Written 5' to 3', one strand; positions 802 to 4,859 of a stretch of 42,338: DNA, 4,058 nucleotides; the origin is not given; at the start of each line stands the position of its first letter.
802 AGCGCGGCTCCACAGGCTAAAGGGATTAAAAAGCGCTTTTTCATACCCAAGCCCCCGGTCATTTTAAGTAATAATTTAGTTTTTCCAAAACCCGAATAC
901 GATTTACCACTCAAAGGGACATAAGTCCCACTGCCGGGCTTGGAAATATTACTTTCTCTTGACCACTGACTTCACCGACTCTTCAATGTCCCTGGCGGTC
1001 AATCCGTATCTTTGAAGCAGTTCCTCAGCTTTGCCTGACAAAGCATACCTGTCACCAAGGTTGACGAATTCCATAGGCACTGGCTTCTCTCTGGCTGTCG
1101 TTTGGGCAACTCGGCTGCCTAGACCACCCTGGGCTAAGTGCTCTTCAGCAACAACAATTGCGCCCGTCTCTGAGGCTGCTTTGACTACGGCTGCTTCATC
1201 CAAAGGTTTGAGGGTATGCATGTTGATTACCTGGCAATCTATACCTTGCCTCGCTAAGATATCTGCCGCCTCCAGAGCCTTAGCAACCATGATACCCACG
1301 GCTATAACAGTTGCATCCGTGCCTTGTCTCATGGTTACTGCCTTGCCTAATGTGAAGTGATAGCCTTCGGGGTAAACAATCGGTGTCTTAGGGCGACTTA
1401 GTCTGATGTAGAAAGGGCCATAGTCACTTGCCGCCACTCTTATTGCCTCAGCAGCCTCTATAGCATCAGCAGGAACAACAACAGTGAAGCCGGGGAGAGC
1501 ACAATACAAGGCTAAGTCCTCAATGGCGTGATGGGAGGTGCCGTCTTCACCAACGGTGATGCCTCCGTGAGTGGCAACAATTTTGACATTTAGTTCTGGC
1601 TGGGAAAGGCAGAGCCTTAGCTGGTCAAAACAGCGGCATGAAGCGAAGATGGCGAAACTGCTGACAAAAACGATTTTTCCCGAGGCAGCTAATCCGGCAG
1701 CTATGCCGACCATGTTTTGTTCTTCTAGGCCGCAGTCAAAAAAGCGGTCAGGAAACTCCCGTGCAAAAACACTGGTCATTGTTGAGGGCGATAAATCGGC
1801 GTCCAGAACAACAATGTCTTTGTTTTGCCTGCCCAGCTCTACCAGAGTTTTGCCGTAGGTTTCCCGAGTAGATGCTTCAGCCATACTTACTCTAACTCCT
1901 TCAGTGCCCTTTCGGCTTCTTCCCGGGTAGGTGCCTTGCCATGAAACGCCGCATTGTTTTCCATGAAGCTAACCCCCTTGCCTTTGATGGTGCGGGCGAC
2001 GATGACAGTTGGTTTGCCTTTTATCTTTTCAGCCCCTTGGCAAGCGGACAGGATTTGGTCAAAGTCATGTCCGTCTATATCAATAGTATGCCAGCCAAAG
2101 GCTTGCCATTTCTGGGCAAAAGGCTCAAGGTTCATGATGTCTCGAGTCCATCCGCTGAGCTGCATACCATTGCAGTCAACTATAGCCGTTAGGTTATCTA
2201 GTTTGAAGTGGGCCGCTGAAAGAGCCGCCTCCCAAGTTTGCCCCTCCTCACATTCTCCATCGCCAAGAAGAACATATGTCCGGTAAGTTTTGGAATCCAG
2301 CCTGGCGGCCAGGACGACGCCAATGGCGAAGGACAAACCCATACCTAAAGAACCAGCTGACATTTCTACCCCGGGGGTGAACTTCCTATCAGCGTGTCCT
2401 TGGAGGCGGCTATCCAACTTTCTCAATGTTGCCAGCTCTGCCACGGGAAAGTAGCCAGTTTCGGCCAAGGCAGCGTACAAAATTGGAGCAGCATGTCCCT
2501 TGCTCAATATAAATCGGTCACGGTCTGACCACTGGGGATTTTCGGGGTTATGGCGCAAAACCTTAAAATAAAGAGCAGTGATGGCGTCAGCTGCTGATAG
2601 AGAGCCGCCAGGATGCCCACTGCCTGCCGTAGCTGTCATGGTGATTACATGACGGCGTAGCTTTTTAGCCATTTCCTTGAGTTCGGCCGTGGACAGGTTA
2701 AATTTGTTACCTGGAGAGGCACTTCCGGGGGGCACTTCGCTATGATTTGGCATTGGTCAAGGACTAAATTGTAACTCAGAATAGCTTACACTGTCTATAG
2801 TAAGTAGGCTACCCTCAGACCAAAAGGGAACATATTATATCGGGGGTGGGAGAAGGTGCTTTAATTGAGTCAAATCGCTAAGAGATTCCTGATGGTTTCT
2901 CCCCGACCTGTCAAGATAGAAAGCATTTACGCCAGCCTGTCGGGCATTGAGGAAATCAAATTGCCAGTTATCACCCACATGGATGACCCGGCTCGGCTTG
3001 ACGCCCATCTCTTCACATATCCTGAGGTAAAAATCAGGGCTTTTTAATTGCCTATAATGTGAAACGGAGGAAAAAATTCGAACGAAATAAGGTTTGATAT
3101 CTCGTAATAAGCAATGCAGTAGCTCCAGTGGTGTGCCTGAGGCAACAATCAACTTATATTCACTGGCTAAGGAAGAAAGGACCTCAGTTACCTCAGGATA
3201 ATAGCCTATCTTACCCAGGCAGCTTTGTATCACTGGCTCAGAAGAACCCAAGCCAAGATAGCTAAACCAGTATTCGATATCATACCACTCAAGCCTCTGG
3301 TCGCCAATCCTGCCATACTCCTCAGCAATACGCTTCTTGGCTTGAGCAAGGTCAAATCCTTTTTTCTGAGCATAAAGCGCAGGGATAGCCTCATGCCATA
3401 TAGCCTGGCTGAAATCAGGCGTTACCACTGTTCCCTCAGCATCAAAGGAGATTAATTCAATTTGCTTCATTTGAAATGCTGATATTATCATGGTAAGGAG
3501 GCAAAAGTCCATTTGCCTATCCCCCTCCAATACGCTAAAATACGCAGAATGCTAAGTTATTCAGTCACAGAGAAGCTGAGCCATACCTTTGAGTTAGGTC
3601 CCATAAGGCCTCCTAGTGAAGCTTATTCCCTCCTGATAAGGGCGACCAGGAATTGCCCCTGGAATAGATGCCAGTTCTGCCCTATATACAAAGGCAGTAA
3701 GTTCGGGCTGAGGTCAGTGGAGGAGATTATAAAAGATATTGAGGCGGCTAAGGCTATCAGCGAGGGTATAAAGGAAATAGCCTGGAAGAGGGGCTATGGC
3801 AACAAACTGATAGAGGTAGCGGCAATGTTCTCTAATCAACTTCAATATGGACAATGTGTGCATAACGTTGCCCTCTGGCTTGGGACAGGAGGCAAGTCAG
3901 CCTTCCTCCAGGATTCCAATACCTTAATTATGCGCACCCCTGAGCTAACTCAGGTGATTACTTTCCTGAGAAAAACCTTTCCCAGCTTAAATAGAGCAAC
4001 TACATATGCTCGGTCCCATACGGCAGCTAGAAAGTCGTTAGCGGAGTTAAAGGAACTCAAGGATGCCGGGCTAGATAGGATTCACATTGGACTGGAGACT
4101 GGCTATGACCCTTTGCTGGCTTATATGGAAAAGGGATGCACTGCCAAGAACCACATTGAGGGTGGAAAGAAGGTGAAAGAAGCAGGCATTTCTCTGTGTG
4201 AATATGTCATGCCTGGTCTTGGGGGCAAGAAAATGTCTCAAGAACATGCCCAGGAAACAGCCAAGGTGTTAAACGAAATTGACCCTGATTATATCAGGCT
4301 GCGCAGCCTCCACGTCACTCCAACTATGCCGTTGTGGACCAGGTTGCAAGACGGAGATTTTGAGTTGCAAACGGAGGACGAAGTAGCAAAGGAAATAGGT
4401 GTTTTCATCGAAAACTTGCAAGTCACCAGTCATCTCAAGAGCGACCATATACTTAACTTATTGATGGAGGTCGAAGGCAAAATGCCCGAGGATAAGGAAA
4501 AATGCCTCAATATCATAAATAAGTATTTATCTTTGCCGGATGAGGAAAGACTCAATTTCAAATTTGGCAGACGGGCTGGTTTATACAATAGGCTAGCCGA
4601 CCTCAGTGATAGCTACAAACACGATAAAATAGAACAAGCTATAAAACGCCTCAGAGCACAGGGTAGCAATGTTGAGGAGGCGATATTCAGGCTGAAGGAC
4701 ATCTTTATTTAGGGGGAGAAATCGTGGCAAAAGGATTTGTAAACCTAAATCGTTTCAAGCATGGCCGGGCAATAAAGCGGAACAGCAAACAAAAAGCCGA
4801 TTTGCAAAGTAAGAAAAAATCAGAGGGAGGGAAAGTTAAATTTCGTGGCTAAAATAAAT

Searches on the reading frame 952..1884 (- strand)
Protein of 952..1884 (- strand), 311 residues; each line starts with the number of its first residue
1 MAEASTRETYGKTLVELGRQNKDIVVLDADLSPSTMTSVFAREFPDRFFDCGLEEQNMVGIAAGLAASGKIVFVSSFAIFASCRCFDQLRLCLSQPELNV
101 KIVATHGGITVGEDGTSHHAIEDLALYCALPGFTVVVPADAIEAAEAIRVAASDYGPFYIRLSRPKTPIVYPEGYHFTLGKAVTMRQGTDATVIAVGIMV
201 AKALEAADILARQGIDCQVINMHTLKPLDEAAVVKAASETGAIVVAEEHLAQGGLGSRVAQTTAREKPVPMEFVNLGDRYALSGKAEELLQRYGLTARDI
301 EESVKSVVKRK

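Call 69: search_protein_families(library=pfam, proteins=[window:952-1884:-], max_evalue=0.0001)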
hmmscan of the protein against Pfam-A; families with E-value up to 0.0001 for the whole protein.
window:952-1884:- (311 aa): 4 families
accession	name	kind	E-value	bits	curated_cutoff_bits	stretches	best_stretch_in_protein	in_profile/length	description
PF02779.29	Transket_pyr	-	4.6e-45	153.8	27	1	4-167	3-172/174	Transketolase, pyrimidine binding domain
PF02780.25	Transketolase_C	-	5.5e-31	107.5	25.9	1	180-300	1-124/124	Transketolase, C-terminal domain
PF17147.9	PFOR_II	-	3.3e-06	27.8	27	1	190-275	2-90/102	Pyruvate:ferredoxin oxidoreductase core domain II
PF22613.1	Transketolase_C_1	-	3e-05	24.6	27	0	187-237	10-55/113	Transketolase-like TK C-terminal domain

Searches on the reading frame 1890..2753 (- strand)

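Call 69: search_protein_families(library=pfam, proteins=[window:1890-2753:-], max_evalue=0.0001)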
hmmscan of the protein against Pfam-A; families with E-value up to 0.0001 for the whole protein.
window:1890-2753:- (288 aa): 3 families
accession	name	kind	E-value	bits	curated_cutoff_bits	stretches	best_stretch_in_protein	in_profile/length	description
PF00456.26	Transketolase_N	-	2.7e-58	198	22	1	26-281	3-269/334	Transketolase, thiamine diphosphate binding domain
PF13292.11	DXP_synthase_N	-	3.3e-11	43.4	21.2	1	19-200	12-176/274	1-deoxy-D-xylulose-5-phosphate synthase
PF00676.26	E1_dh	-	3.9e-08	33.1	22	1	128-243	95-209/300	Dehydrogenase E1 component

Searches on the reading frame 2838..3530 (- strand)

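Call 69: search_protein_families(library=pfam, proteins=[window:2838-3530:-], max_evalue=0.0001)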
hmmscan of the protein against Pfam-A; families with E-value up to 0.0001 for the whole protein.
window:2838-3530:- (231 aa): 2 families
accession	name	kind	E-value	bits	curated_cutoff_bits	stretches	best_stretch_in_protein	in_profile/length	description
PF00702.32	Hydrolase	-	1.9e-14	54.9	26.4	1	24-200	1-191/191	haloacid dehalogenase-like hydrolase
PF13419.12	HAD_2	-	1.9e-08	35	23.8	1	107-203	77-175/178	Haloacid dehalogenase-like hydrolase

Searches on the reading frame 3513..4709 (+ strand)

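Call 69: search_protein_families(library=pfam, proteins=[window:3513-4709:+], max_evalue=0.0001)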
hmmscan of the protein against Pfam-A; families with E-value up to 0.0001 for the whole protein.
window:3513-4709:+ (399 aa): 1 family
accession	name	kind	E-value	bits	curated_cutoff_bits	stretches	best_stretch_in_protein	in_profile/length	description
PF04055.27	Radical_SAM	-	6.3e-17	62.7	29.5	1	176-243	91-158/166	Radical SAM superfamily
